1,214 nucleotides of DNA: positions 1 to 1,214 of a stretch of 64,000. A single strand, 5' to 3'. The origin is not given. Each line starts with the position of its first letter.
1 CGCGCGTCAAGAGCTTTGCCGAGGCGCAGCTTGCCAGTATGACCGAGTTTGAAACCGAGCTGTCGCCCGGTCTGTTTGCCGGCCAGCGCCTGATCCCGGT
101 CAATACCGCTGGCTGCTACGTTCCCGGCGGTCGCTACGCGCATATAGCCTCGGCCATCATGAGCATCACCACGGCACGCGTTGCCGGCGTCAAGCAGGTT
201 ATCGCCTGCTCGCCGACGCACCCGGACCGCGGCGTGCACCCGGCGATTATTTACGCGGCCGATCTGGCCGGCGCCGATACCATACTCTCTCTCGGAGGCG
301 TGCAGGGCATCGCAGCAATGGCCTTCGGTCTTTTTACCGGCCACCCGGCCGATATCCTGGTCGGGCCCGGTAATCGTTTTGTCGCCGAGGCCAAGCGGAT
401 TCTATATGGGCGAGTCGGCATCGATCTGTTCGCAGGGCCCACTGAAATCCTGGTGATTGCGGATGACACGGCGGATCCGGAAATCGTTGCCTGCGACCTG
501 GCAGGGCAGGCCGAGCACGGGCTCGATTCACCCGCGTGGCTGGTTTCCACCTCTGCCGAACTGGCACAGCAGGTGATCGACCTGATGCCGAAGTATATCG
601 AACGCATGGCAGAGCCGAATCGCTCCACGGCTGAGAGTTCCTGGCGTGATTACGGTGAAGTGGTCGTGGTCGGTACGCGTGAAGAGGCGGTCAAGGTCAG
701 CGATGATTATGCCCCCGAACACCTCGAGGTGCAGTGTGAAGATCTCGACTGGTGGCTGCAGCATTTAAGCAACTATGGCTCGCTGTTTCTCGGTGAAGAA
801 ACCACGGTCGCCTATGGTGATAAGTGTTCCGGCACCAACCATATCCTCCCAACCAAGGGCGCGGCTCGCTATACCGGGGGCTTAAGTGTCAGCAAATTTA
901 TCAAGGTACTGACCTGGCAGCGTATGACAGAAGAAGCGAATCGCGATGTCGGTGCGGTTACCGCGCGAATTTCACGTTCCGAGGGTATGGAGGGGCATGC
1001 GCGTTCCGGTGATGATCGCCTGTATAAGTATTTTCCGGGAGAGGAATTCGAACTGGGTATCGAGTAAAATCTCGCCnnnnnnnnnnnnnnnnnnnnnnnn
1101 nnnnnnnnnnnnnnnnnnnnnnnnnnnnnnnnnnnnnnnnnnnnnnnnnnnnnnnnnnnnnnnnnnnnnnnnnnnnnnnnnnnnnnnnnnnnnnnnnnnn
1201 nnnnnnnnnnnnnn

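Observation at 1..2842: A hpsNOP-like operon (HisD paralog, SDR, Zn-ADH) abuts a complete glycerol catabolic locus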

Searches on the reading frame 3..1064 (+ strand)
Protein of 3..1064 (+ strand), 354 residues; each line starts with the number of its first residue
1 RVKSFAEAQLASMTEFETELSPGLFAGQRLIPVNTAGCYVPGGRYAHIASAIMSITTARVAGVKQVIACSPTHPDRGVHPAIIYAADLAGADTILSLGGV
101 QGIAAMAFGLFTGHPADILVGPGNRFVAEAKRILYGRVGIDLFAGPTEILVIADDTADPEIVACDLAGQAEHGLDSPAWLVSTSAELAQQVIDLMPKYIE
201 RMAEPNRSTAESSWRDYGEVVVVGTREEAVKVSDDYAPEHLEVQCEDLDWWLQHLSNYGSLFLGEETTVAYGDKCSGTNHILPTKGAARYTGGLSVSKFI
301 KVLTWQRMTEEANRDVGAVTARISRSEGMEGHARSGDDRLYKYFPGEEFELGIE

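Call 7: search_protein_families(library=ncbifam, proteins=[window:3-1064:+], max_evalue=0.00001)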
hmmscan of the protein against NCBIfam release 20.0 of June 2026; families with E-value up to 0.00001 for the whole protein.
window:3-1064:+ (354 aa): 2 families
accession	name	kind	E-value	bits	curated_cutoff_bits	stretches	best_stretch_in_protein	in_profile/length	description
TIGR00069.1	hisD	equivalog_domain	1.5e-119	399.8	243.8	1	1-336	59-390/393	histidinol dehydrogenase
NF010343.0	PRK13770.1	equivalog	3e-63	214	647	1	30-335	108-410/416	histidinol dehydrogenase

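Call 8: search_protein_families(library=pfam, proteins=[window:3-1064:+], max_evalue=0.00001)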
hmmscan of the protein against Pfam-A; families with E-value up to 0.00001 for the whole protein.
window:3-1064:+ (354 aa): 1 family
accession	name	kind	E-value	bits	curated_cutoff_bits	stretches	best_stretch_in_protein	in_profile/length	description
PF00815.25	Histidinol_dh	-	1.1e-119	400.6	27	1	1-339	76-410/411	Histidinol dehydrogenase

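Call 9: search_solved_structures(query=window:3-1064:+, max_evalue=1e-10, show_alignments=2)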
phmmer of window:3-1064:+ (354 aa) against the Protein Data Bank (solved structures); distinct sequences matched with E-value up to 1e-10: 11.
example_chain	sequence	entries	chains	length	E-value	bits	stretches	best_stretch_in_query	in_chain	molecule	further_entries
8v35_A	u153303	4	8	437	1.3e-156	524.3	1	2-352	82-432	Sulfopropanediol 3-dehydrogenase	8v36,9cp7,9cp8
8v37_A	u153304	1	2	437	1.8e-155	520.5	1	2-352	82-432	Sulfopropanediol 3-dehydrogenase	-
9cp9_A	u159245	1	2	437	3.6e-155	519.5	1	2-352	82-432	Sulfopropanediol 3-dehydrogenase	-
8wwe_A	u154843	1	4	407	1.8e-137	461.3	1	2-327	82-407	(R)-DHPS dehydrogenase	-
4g07_A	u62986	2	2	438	1.8e-68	234.4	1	23-339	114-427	Histidinol dehydrogenase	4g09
9lbv_A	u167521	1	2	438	1.7e-66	227.9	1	1-340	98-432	Histidinol dehydrogenase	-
8xsq_A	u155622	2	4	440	1.7e-66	227.9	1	1-340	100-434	Histidinol dehydrogenase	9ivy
6an0_A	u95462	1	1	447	2.5e-62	214.2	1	19-339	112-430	Histidinol dehydrogenase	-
4gic_A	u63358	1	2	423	2.2e-61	211.1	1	1-304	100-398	Histidinol dehydrogenase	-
5vlb_A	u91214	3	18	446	1.3e-57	198.7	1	28-339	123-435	Histidinol dehydrogenase, chloroplastic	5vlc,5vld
1k75_A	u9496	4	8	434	8.3e-57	196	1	5-333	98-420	L-histidinol dehydrogenase | Histidinol dehydrogenase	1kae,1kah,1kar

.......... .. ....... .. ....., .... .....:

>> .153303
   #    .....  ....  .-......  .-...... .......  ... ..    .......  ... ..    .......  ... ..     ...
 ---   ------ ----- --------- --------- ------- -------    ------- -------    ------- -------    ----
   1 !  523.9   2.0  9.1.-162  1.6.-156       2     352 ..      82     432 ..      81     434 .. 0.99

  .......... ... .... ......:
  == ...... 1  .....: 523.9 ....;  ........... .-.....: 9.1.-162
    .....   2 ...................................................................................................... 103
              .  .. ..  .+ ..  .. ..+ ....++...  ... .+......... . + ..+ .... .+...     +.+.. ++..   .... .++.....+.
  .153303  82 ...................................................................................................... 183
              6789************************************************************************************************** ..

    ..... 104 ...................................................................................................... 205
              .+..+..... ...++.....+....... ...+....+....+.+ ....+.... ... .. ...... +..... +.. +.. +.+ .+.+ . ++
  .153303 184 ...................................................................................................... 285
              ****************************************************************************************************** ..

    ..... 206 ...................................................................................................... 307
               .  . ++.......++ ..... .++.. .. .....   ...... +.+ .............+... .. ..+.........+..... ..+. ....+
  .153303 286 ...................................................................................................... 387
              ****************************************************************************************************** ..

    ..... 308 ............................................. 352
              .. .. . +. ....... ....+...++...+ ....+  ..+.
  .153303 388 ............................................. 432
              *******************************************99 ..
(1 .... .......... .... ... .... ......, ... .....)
